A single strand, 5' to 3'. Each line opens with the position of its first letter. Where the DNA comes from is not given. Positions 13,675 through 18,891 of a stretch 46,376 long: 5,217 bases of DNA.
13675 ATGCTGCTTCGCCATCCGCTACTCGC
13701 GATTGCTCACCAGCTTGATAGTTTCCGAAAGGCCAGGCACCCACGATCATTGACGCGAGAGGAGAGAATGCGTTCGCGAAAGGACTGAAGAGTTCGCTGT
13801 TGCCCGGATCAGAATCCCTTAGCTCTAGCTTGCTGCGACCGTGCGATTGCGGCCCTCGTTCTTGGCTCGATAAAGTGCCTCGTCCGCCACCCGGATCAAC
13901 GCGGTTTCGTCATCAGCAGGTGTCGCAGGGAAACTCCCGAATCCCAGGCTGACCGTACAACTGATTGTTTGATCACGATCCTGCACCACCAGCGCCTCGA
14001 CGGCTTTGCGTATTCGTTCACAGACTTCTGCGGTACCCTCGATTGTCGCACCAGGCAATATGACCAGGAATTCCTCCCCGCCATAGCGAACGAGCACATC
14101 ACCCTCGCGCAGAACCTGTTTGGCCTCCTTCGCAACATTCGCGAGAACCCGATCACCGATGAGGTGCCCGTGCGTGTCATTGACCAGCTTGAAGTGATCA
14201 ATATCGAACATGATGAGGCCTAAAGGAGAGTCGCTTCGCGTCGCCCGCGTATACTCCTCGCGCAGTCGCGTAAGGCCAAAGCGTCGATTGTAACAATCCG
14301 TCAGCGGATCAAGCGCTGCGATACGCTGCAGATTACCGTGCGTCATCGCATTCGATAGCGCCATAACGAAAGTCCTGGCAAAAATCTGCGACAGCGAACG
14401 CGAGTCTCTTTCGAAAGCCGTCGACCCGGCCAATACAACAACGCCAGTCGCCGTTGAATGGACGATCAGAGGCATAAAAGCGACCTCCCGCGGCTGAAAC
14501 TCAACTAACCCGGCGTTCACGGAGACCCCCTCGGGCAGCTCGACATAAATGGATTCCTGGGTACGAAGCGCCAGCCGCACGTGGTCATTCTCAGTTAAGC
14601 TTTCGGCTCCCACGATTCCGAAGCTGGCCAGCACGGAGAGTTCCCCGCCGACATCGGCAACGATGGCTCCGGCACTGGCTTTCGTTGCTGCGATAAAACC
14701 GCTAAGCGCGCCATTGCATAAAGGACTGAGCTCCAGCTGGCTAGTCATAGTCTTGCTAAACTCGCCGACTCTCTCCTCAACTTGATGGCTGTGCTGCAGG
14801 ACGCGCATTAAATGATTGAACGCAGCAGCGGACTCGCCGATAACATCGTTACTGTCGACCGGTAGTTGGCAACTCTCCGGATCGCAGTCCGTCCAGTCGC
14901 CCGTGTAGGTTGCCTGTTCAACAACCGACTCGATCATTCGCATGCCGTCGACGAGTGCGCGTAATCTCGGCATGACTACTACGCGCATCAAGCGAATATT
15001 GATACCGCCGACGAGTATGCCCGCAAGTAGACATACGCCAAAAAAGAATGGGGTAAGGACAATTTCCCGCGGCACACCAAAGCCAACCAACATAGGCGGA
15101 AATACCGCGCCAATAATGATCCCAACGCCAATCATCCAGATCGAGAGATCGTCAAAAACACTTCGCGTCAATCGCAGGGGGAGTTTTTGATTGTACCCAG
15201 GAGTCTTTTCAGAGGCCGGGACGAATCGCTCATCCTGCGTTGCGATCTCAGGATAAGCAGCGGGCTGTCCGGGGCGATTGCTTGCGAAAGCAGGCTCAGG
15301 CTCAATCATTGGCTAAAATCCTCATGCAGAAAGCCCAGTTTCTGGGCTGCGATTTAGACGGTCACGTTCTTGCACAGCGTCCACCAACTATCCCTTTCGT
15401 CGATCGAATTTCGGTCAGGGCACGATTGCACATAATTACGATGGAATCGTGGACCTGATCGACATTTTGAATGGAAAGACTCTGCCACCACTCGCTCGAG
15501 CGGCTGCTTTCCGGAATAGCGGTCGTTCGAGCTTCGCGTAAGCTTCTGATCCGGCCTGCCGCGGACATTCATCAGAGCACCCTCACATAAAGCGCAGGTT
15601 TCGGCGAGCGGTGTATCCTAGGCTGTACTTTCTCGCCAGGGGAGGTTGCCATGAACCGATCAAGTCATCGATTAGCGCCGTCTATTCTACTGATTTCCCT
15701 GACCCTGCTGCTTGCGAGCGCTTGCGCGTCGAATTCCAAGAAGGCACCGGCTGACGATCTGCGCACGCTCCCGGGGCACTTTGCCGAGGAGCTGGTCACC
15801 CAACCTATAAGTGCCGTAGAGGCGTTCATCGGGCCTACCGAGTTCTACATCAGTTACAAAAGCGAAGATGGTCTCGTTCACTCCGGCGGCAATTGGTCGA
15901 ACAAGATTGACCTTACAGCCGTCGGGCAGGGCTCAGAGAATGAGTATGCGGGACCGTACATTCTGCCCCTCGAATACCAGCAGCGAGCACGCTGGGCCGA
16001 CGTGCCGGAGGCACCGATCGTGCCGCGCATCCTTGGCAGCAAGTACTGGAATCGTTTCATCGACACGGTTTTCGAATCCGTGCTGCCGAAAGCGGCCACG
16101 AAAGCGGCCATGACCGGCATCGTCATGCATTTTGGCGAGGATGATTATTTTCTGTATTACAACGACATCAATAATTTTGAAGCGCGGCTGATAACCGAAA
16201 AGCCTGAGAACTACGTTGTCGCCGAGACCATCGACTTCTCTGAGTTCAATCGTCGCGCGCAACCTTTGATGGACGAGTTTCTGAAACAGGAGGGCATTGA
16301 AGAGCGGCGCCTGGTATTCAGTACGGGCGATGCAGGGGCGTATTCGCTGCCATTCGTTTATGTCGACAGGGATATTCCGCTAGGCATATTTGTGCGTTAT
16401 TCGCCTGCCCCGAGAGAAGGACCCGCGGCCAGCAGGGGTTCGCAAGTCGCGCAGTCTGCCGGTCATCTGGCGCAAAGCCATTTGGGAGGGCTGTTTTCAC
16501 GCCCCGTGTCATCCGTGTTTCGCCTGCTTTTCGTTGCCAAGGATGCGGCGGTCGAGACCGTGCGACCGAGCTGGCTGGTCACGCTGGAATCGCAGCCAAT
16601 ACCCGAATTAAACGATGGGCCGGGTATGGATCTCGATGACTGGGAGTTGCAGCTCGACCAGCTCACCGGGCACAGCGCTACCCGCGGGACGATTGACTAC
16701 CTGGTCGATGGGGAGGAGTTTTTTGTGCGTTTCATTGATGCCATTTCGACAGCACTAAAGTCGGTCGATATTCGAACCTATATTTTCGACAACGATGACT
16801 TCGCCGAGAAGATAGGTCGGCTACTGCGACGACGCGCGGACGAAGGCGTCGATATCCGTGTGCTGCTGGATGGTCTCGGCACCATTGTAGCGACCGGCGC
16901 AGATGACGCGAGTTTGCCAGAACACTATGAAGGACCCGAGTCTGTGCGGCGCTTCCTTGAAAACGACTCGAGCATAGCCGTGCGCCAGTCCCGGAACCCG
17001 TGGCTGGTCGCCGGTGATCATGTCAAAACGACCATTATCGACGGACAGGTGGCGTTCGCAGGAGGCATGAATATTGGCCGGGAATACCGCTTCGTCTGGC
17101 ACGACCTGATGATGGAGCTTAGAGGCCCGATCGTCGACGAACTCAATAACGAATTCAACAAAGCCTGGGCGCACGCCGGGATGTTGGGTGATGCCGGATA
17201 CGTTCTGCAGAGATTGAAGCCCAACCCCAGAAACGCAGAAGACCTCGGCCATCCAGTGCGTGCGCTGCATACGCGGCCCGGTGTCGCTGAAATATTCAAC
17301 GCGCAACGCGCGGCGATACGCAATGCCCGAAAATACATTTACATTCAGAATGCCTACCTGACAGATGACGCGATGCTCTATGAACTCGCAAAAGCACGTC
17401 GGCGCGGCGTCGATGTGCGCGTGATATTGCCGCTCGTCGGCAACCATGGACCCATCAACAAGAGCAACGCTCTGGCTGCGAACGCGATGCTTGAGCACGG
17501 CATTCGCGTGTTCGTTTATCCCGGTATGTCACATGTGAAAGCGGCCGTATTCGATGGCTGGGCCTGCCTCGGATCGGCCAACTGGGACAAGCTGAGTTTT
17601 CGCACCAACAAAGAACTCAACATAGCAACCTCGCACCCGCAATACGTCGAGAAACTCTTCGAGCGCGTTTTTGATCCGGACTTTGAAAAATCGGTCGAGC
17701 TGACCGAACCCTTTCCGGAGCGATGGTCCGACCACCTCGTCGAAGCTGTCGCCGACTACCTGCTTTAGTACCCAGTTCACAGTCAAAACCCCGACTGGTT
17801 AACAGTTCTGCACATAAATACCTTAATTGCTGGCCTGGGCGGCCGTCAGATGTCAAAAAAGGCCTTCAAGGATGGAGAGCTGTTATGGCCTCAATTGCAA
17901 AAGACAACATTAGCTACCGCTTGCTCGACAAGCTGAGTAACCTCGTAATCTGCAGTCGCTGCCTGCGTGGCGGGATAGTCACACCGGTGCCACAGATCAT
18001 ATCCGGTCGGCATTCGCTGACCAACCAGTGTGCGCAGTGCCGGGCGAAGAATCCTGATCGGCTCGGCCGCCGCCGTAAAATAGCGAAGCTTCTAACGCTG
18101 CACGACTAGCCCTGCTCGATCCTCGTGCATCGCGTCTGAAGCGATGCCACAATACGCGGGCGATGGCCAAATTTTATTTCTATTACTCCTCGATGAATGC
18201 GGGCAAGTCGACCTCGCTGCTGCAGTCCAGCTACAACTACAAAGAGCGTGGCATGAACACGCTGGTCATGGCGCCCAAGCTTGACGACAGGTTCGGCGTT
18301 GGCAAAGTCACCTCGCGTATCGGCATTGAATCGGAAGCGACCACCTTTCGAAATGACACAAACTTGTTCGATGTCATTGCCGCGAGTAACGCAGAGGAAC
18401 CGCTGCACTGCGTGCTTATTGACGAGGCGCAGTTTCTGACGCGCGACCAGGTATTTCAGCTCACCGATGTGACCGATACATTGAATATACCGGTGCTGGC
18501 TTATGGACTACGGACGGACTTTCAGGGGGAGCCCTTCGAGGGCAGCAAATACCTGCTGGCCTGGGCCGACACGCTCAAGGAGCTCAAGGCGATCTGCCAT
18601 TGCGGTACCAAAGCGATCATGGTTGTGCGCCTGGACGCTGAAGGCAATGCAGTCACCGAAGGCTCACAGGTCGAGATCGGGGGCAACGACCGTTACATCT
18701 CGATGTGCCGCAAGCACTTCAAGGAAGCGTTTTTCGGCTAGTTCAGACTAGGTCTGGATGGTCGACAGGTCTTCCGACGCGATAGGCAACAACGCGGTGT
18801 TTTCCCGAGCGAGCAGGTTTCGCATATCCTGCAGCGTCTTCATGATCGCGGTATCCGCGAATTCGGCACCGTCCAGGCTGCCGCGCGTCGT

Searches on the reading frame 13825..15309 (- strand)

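Call 31: search_protein_families(library=pfam, proteins=[window:13825-15309:-], max_evalue=0.00001)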
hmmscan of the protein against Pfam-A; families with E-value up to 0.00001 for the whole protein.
window:13825-15309:- (494 aa): 1 family
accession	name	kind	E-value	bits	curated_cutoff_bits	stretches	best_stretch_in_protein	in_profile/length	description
PF00990.26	GGDEF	-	3.3e-44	150.9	23.8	1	331-489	1-161/161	Diguanylate cyclase, GGDEF domain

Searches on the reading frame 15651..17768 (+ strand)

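Call 31: search_protein_families(library=pfam, proteins=[window:15651-17768:+], max_evalue=0.00001)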
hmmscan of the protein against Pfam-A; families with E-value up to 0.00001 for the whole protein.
window:15651-17768:+ (705 aa): 2 families
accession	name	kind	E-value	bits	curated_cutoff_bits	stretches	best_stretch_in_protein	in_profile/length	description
PF13091.12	PLDc_2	-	3.2e-36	124.5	27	2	554-669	3-124/132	PLD-like domain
PF00614.28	PLDc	-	3.4e-06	27.3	21.9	0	457-479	6-28/28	Phospholipase D Active site motif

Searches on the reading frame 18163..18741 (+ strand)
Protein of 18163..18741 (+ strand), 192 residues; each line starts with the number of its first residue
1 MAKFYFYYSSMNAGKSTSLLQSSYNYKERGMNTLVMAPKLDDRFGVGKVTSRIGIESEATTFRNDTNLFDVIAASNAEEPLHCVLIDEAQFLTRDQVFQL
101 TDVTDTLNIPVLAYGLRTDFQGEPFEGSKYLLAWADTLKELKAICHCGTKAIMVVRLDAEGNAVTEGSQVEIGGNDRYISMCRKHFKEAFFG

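Call 54: search_protein_families(library=pfam, proteins=[window:18163-18741:+], max_evalue=0.00001)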
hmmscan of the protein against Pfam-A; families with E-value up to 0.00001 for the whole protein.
window:18163-18741:+ (192 aa): 1 family
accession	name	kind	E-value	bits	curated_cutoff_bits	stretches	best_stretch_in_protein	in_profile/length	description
PF00265.24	TK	-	7.8e-58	195.6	20.6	1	3-186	2-176/176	Thymidine kinase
